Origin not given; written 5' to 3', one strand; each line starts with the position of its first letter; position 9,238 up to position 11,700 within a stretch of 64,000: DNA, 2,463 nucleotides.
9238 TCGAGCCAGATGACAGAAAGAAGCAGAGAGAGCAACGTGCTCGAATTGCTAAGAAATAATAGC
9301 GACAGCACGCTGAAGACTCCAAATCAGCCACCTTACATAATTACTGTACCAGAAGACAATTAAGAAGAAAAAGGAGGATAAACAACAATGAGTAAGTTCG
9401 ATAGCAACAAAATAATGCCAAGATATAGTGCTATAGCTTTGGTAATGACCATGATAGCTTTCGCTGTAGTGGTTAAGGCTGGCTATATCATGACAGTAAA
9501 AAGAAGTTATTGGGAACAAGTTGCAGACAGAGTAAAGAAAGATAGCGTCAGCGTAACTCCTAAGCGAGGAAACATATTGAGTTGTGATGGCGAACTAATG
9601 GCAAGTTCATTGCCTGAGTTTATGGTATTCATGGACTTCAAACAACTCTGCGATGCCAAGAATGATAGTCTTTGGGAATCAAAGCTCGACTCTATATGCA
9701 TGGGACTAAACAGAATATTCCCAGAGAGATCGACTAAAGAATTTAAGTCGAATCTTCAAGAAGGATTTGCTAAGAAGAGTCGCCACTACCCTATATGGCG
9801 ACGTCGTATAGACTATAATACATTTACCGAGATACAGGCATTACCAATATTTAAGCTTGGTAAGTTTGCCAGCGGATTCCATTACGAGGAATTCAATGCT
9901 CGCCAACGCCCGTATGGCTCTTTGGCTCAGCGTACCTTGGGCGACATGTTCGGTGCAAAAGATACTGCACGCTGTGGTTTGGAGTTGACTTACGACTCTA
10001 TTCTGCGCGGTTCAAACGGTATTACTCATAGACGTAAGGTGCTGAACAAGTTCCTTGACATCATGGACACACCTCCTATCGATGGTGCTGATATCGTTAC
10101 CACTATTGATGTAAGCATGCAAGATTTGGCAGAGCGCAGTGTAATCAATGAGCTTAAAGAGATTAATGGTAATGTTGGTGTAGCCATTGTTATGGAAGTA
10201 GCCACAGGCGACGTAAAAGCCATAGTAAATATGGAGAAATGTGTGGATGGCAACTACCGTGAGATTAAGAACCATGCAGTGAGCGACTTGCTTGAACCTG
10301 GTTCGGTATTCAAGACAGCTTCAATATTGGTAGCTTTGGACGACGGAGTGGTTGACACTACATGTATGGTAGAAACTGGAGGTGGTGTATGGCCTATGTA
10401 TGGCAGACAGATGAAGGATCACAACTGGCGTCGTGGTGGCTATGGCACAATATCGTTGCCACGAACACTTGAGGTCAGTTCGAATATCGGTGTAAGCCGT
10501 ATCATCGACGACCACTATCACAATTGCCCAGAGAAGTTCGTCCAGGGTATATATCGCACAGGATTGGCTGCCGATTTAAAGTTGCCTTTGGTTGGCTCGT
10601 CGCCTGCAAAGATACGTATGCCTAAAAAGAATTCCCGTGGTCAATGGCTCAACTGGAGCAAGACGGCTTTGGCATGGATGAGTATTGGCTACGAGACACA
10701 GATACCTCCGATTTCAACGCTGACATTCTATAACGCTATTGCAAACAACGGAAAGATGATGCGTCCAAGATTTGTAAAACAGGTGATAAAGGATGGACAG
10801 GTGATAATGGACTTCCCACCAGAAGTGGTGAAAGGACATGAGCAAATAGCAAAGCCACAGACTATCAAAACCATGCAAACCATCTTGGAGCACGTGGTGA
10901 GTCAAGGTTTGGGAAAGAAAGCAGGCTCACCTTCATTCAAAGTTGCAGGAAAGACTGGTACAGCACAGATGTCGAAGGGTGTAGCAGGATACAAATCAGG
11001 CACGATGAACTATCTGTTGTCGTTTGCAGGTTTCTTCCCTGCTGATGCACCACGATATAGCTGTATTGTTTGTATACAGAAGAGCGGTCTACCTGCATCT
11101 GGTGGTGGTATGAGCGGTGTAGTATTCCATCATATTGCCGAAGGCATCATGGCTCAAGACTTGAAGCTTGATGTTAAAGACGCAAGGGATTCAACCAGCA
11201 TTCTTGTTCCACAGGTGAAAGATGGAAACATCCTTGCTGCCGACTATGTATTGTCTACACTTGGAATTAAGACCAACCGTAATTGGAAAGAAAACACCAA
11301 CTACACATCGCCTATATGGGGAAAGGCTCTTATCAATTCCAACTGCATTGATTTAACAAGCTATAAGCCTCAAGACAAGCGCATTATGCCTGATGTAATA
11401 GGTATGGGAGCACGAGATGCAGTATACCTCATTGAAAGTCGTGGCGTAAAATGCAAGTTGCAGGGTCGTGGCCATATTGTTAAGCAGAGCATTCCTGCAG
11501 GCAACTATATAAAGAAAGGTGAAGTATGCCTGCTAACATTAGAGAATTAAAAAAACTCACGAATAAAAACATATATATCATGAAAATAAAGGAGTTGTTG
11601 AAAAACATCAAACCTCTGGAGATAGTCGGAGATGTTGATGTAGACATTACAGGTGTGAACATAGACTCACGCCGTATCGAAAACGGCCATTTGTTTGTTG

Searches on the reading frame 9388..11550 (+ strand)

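Call 62: search_protein_families(library=pfam, proteins=[window:9388-11550:+], max_evalue=0.00001)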
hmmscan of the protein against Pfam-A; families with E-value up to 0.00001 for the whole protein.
window:9388-11550:+ (720 aa): 3 families
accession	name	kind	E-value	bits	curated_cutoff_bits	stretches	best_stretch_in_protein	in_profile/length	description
PF00905.27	Transpeptidase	-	2e-43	149.1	22.1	1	264-584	1-298/299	Penicillin binding protein transpeptidase domain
PF03717.20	PBP_dimer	-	1.1e-10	42.7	24.4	1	57-214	3-166/180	Penicillin-binding Protein dimerisation domain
PF03793.24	PASTA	-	4.4e-09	36.6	23.2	1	666-718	2-62/64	PASTA domain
